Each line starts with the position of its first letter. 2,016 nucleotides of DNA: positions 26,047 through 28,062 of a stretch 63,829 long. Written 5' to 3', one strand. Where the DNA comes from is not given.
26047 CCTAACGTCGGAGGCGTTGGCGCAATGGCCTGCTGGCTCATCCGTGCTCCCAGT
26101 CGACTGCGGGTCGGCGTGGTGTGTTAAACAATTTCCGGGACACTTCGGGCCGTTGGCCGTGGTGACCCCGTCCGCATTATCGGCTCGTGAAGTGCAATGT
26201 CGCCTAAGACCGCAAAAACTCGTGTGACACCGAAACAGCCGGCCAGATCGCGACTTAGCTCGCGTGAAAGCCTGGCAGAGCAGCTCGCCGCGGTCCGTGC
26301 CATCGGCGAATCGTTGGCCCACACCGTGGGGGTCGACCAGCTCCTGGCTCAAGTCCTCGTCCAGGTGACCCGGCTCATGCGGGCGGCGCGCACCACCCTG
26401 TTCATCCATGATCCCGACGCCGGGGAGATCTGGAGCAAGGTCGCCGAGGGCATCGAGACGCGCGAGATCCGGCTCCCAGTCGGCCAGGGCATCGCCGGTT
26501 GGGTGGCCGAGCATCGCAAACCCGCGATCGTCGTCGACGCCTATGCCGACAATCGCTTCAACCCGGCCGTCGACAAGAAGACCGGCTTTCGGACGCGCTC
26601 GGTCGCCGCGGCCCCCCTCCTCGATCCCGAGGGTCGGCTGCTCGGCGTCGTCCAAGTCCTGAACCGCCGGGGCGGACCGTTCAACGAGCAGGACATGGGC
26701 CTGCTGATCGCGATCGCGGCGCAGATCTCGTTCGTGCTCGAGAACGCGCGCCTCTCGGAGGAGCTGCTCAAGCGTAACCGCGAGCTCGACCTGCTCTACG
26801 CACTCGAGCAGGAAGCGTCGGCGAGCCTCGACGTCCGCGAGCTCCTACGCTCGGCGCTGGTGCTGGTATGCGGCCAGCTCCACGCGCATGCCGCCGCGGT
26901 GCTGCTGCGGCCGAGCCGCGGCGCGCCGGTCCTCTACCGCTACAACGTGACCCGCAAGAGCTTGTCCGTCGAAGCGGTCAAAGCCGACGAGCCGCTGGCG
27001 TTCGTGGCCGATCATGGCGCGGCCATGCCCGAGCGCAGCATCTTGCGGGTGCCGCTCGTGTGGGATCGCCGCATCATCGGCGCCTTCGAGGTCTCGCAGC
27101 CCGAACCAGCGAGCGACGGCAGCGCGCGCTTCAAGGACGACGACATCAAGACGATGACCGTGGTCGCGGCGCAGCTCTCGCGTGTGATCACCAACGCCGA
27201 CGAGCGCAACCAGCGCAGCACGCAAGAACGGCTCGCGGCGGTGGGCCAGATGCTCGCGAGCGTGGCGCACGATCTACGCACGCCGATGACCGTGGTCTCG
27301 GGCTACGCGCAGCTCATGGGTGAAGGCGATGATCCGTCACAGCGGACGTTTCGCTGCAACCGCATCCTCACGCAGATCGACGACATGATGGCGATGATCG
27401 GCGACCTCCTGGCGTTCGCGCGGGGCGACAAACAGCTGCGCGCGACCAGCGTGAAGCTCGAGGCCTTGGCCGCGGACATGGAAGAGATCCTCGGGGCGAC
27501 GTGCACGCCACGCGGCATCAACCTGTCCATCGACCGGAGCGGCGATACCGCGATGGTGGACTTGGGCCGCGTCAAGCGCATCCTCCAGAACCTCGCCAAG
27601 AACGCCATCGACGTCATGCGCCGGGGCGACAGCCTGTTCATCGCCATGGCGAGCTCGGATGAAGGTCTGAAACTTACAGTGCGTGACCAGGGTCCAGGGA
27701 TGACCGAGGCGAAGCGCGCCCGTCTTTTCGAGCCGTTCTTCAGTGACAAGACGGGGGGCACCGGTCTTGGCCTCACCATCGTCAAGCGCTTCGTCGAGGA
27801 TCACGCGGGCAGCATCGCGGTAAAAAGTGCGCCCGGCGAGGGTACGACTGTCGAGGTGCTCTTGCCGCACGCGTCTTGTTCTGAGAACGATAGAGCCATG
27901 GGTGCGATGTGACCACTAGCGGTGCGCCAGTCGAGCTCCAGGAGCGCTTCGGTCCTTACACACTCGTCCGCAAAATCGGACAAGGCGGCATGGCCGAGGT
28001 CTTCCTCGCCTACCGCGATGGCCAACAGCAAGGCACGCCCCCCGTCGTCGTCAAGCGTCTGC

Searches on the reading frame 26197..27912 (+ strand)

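Call 84: search_protein_families(library=pfam, proteins=[window:26197-27912:+], max_evalue=0.00001)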
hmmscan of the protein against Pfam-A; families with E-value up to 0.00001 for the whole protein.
window:26197-27912:+ (571 aa): 6 families
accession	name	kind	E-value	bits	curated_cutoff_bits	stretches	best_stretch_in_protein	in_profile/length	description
PF01590.32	GAF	-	2.7e-28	99.6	22.4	2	47-179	3-131/133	GAF domain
PF02518.31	HATPase_c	-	3.7e-26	92.2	26.4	1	457-558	4-109/111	Histidine kinase-, DNA gyrase B-, and HSP90-like ATPase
PF13185.12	GAF_2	-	8.5e-21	75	28.6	1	46-182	4-136/136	GAF domain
PF00512.31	HisKA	-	2.2e-14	53.7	26.9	1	349-411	2-64/66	His Kinase A (phospho-acceptor) domain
PF13492.12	GAF_3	-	4.1e-14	53.6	27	1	46-183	2-129/129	GAF domain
PF13581.12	HATPase_c_2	-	2.5e-07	31.2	27.4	1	457-552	30-123/127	Histidine kinase-like ATPase domain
